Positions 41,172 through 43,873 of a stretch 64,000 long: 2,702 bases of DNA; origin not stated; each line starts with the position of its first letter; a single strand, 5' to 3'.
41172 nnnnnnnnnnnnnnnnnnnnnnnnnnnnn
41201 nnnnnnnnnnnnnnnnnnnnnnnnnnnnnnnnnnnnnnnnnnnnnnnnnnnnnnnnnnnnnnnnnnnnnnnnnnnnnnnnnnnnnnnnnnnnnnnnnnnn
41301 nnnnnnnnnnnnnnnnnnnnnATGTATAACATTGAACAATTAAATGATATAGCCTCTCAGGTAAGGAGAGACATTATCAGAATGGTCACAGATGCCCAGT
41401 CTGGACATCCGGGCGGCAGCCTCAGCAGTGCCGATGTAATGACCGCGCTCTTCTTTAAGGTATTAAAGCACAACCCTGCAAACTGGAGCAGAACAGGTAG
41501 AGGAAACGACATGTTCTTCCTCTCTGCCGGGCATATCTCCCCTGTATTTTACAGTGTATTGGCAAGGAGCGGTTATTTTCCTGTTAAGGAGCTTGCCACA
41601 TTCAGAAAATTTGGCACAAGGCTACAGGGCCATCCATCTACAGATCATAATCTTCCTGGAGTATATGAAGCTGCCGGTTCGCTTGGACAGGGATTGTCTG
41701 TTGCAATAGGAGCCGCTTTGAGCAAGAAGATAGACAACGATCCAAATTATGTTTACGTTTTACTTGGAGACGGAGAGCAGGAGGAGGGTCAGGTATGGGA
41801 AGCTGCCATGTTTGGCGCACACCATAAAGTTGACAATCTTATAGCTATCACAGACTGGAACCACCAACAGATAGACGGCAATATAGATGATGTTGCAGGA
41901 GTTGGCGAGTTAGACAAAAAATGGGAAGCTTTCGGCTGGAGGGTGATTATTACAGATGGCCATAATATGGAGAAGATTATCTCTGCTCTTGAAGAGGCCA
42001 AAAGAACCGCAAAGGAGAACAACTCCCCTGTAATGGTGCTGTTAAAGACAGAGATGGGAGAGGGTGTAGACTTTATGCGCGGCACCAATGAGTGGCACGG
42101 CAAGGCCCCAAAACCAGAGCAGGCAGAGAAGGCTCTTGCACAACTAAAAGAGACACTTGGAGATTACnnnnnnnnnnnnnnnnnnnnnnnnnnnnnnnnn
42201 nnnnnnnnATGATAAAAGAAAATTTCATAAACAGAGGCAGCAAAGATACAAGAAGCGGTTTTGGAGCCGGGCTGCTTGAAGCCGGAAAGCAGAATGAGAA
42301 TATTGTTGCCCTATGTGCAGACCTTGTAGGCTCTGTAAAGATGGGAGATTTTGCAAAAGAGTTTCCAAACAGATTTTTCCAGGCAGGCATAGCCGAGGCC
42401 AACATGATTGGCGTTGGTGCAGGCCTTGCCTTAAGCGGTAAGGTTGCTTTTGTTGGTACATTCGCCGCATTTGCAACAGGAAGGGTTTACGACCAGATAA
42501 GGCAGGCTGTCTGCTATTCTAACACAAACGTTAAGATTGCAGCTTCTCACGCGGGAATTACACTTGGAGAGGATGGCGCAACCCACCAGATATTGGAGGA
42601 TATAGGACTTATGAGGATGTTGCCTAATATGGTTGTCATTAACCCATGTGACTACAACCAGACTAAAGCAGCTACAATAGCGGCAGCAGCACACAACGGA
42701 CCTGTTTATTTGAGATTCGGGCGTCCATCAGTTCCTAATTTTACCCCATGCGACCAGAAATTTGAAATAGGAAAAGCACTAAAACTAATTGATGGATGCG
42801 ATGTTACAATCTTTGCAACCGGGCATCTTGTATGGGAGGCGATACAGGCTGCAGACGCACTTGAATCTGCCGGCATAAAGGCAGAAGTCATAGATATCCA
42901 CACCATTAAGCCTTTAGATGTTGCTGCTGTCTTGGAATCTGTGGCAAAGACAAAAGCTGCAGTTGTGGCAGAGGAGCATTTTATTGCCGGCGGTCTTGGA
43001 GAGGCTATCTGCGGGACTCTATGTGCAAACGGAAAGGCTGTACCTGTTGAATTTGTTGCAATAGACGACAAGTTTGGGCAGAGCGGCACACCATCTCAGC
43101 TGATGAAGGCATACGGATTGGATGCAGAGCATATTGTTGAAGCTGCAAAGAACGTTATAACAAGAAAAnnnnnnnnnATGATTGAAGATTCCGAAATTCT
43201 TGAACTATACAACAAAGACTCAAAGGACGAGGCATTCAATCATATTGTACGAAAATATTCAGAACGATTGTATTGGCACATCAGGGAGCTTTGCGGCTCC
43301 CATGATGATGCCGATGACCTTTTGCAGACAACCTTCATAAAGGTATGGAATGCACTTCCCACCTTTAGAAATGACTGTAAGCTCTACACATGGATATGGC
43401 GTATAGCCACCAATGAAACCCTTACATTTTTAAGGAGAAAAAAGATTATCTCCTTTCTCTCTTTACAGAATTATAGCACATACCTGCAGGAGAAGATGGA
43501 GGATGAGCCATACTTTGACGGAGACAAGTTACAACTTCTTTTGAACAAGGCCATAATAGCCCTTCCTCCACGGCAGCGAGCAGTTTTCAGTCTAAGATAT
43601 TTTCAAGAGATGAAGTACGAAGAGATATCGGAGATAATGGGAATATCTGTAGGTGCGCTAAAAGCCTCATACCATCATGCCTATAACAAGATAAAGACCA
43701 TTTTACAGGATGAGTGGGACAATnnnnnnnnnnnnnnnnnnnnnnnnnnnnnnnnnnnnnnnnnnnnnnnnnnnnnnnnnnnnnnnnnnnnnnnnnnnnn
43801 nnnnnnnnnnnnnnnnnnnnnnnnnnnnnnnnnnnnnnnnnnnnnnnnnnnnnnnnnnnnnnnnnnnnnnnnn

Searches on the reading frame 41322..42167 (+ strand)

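Call 65: search_protein_families(library=pfam, proteins=[window:41322-42167:+], max_evalue=0.00001)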
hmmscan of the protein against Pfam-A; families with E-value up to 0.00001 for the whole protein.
window:41322-42167:+ (282 aa): 3 families
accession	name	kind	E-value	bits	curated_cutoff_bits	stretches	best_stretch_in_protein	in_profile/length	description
PF00456.26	Transketolase_N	-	1.9e-50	172.2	22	1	10-269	5-269/334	Transketolase, thiamine diphosphate binding domain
PF13292.11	DXP_synthase_N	-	8.3e-10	38.8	21.2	1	4-189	15-180/274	1-deoxy-D-xylulose-5-phosphate synthase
PF00676.26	E1_dh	-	1.8e-09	37.5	22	1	113-239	95-220/300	Dehydrogenase E1 component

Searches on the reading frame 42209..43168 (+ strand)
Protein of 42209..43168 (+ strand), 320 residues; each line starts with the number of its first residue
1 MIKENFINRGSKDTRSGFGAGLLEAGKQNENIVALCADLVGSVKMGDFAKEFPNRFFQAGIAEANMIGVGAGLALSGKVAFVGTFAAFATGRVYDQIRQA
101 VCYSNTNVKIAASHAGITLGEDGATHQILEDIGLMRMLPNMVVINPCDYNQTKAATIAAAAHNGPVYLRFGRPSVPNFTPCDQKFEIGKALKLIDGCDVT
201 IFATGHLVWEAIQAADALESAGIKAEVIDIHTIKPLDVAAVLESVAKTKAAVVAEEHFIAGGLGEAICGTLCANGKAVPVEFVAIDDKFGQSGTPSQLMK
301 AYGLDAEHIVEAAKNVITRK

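Call 65: search_protein_families(library=pfam, proteins=[window:42209-43168:+], max_evalue=0.00001)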
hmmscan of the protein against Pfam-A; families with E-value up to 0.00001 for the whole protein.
window:42209-43168:+ (320 aa): 3 families
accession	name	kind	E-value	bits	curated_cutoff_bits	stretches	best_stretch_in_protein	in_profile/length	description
PF02779.29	Transket_pyr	-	5e-42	143.9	27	1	12-176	3-173/174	Transketolase, pyrimidine binding domain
PF02780.25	Transketolase_C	-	2e-29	102.5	25.9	1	188-309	1-124/124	Transketolase, C-terminal domain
PF22613.1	Transketolase_C_1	-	4e-06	27.5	27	0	197-305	12-113/113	Transketolase-like TK C-terminal domain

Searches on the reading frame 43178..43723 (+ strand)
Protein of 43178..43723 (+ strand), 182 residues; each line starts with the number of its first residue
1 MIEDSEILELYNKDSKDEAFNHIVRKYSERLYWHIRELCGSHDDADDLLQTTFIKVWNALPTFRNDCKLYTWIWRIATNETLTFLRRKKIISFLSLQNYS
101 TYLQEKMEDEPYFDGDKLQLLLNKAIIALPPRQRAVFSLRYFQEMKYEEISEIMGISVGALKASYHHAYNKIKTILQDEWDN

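Call 65: search_protein_families(library=pfam, proteins=[window:43178-43723:+], max_evalue=0.00001)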
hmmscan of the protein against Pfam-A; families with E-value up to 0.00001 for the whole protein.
window:43178-43723:+ (182 aa): 3 families
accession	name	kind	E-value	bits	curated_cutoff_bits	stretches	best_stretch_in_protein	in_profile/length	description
PF04542.20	Sigma70_r2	-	2e-16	60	24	1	23-89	1-69/71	Sigma-70 region 2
PF08281.18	Sigma70_r4_2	-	9.9e-16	57.6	25.7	1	121-171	3-53/54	Sigma-70, region 4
PF04545.22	Sigma70_r4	-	6.7e-11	42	24.1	1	128-173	4-49/50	Sigma-70, region 4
